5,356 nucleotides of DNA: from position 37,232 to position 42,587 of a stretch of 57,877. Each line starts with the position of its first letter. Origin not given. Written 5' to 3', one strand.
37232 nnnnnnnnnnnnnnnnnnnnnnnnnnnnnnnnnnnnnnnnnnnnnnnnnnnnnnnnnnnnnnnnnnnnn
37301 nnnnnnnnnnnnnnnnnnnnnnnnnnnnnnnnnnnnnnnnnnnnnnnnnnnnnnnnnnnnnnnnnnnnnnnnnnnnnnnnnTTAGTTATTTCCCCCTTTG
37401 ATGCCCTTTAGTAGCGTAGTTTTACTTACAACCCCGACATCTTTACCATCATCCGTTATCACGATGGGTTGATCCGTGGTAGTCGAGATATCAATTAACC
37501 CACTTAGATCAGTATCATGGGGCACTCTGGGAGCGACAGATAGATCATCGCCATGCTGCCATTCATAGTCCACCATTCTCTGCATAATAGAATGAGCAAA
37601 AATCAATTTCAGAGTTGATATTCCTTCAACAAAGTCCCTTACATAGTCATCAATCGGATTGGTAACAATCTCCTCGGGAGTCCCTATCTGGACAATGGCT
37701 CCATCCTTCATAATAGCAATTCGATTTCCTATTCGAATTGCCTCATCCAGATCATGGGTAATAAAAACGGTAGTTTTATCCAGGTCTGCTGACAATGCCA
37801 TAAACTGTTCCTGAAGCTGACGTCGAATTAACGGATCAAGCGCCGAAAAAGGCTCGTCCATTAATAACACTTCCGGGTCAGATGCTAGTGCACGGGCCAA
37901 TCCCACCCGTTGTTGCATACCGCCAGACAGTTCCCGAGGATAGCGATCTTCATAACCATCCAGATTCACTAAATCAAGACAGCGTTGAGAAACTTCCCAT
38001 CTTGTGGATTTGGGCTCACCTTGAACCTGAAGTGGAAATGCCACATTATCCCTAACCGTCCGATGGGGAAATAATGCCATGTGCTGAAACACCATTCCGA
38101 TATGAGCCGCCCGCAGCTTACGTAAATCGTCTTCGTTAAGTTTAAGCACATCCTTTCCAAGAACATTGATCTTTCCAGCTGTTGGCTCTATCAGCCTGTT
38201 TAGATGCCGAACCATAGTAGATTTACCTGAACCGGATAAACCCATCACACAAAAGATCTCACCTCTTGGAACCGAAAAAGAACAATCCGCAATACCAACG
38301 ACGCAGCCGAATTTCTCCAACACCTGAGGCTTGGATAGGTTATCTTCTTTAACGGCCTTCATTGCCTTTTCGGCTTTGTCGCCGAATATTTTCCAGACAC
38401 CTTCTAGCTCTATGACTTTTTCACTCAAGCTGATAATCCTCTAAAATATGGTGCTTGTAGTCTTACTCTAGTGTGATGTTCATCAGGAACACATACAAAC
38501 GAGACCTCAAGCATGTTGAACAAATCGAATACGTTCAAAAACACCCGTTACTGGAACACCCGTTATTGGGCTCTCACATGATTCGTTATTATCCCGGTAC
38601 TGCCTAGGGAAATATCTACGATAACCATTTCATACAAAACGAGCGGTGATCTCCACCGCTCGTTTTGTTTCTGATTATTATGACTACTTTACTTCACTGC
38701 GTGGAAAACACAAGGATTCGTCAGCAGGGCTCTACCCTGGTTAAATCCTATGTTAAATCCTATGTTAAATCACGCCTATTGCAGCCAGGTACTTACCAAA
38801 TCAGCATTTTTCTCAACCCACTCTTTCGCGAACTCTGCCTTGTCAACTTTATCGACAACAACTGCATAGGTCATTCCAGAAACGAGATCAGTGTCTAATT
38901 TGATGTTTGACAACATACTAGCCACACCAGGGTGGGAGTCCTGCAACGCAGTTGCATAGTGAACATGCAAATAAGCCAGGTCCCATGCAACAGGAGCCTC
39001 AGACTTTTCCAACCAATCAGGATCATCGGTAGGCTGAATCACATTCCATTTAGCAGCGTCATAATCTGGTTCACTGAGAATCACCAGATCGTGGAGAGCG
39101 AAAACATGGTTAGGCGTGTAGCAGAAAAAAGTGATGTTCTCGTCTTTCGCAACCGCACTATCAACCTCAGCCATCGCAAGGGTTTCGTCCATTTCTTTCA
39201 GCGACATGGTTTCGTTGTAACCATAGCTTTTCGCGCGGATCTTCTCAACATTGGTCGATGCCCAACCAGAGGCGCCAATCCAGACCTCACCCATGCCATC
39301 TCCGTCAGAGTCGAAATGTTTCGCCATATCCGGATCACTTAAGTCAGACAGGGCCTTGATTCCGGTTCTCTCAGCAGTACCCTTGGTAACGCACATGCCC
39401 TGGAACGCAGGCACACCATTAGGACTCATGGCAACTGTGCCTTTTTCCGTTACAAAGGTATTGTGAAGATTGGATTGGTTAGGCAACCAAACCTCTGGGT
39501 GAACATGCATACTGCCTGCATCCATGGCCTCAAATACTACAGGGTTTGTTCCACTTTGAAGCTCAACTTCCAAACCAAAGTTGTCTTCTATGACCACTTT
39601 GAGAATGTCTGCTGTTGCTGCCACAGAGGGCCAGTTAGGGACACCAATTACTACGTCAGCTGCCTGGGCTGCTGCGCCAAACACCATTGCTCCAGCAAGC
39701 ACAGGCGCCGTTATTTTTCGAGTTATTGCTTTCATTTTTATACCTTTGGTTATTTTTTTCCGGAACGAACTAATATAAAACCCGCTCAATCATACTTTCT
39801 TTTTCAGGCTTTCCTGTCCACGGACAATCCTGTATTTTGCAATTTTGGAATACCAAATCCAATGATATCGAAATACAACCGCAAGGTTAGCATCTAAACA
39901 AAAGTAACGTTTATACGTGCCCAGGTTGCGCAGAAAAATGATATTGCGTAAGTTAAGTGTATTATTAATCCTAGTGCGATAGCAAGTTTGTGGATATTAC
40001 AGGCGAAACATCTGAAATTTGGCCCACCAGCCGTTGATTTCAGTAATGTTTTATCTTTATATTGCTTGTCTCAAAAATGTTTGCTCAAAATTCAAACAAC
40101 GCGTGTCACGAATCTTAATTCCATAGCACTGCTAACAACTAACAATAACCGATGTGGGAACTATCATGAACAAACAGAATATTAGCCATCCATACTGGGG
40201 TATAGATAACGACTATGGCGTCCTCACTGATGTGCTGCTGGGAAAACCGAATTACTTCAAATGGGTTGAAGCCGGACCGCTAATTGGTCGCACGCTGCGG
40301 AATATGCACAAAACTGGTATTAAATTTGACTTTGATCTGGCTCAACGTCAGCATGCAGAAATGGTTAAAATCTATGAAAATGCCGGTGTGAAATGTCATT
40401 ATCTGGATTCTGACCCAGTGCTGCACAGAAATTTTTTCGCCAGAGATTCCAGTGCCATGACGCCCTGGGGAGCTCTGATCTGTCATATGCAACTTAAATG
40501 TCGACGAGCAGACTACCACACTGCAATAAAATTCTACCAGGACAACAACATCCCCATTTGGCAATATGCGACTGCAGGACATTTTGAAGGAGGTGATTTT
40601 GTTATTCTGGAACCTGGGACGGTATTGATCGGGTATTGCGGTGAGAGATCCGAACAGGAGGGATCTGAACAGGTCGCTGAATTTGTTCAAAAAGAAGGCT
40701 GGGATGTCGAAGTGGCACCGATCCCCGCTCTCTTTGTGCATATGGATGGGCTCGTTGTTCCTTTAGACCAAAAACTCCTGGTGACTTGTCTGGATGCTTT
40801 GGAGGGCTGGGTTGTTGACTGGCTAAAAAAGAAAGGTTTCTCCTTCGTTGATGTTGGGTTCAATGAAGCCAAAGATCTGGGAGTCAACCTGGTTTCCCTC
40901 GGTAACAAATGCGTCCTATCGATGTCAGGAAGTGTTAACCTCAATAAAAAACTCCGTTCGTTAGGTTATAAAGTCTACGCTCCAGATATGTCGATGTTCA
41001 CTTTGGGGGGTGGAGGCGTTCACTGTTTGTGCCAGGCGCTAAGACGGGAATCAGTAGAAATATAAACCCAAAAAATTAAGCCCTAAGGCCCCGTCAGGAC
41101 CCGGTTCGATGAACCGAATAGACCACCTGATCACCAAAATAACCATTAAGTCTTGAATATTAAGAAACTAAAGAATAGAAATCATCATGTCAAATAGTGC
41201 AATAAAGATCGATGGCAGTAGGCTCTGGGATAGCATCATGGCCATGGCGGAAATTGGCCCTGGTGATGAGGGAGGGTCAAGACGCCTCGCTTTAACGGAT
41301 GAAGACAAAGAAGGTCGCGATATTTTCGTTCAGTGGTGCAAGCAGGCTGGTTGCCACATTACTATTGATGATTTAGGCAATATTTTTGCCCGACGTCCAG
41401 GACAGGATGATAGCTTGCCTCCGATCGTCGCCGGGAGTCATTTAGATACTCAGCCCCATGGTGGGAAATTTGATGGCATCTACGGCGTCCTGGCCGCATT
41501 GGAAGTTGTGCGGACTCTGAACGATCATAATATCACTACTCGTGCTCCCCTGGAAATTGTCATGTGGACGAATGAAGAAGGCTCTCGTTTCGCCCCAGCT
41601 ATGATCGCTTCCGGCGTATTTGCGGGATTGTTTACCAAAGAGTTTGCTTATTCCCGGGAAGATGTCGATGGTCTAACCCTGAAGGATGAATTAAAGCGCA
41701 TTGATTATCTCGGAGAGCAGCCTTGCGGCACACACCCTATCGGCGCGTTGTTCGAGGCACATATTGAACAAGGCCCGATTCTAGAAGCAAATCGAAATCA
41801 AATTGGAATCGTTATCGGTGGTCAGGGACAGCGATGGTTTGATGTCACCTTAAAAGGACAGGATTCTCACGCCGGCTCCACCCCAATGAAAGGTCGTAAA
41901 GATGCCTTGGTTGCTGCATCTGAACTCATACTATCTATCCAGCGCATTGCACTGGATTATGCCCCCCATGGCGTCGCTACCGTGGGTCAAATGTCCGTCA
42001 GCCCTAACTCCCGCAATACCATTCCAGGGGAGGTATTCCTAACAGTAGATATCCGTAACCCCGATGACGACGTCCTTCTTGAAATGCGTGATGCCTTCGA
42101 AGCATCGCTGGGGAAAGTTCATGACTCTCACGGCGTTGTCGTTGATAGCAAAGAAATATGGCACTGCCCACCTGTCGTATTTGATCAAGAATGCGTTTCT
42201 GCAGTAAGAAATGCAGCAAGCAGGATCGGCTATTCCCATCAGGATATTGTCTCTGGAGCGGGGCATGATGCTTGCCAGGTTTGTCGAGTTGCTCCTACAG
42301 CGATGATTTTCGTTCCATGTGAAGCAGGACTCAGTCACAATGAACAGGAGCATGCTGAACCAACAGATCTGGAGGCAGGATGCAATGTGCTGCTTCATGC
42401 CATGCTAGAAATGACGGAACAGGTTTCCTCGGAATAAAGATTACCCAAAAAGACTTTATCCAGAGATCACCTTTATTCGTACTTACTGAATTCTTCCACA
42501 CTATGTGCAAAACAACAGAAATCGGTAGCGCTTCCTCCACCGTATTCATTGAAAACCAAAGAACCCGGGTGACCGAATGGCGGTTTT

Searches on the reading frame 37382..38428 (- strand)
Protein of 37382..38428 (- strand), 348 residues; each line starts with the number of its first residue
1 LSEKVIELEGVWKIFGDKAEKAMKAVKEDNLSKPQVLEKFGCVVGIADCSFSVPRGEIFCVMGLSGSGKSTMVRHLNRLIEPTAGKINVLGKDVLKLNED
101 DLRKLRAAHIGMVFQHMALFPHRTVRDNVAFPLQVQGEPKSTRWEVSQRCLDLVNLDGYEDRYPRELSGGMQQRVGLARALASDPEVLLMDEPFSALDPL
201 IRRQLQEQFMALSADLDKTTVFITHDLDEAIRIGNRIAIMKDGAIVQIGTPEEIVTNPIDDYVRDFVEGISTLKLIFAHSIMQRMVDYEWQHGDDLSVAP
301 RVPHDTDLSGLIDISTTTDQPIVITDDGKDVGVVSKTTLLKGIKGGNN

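Call 64: search_protein_families(library=pfam, proteins=[window:37382-38428:-], max_evalue=0.00001)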
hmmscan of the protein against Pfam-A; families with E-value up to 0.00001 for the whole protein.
window:37382-38428:- (348 aa): 2 families
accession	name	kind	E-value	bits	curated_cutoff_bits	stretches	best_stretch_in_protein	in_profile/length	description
PF00005.33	ABC_tran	-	2.4e-33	116.1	25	1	48-194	3-136/137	ABC transporter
PF13304.12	AAA_21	-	3.9e-08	34.2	27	1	131-226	198-299/304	AAA domain, putative AbiEii toxin, Type IV TA system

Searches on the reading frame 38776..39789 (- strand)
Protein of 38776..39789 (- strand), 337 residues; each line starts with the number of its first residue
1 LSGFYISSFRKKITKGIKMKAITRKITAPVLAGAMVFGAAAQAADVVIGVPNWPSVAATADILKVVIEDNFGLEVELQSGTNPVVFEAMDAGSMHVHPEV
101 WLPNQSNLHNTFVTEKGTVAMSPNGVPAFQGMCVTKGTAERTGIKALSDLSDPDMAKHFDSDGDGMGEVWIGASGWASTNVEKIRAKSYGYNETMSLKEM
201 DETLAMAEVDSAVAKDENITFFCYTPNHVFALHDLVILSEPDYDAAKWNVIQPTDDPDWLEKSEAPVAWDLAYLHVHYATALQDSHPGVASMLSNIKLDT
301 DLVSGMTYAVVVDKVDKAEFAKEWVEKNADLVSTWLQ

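Call 64: search_protein_families(library=pfam, proteins=[window:38776-39789:-], max_evalue=0.00001)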
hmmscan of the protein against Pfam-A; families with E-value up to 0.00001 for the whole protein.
window:38776-39789:- (337 aa): 1 family
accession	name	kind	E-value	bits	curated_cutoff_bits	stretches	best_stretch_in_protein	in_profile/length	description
PF04069.17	OpuAC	-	5.3e-50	170.8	21.2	1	45-327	2-257/257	Substrate binding domain of ABC-type glycine betaine transport system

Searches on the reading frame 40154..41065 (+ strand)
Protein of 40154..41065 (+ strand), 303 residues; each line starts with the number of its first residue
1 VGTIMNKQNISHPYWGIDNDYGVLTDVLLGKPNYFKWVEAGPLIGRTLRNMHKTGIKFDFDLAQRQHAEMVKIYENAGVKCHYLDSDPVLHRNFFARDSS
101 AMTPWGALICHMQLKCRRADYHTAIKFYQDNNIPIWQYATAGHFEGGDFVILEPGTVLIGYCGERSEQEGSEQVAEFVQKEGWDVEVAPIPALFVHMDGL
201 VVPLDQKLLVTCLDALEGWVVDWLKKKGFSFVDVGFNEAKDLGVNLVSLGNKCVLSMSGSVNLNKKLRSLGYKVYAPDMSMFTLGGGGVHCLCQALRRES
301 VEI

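Call 64: search_protein_families(library=pfam, proteins=[window:40154-41065:+], max_evalue=0.00001)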
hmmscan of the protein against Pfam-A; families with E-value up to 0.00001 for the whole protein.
window:40154-41065:+ (303 aa): 2 families
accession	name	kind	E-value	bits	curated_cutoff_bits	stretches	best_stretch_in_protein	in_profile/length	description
PF02274.22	ADI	-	7.1e-20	71.8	22.8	2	90-181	121-222/377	Arginine deiminase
PF19420.4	DDAH_eukar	-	4.8e-13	49.5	23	1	62-293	27-287/291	N,N dimethylarginine dimethylhydrolase, eukaryotic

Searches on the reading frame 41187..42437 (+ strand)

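Call 64: search_protein_families(library=pfam, proteins=[window:41187-42437:+], max_evalue=0.00001)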
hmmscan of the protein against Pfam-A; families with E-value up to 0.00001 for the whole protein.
window:41187-42437:+ (416 aa): 2 families
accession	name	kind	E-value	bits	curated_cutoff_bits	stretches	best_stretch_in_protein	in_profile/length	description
PF01546.33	Peptidase_M20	-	1.3e-30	107.3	24.6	1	83-407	3-205/206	Peptidase family M20/M25/M40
PF07687.19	M20_dimer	-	2.4e-08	34.3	21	1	213-310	4-101/107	Peptidase dimerisation domain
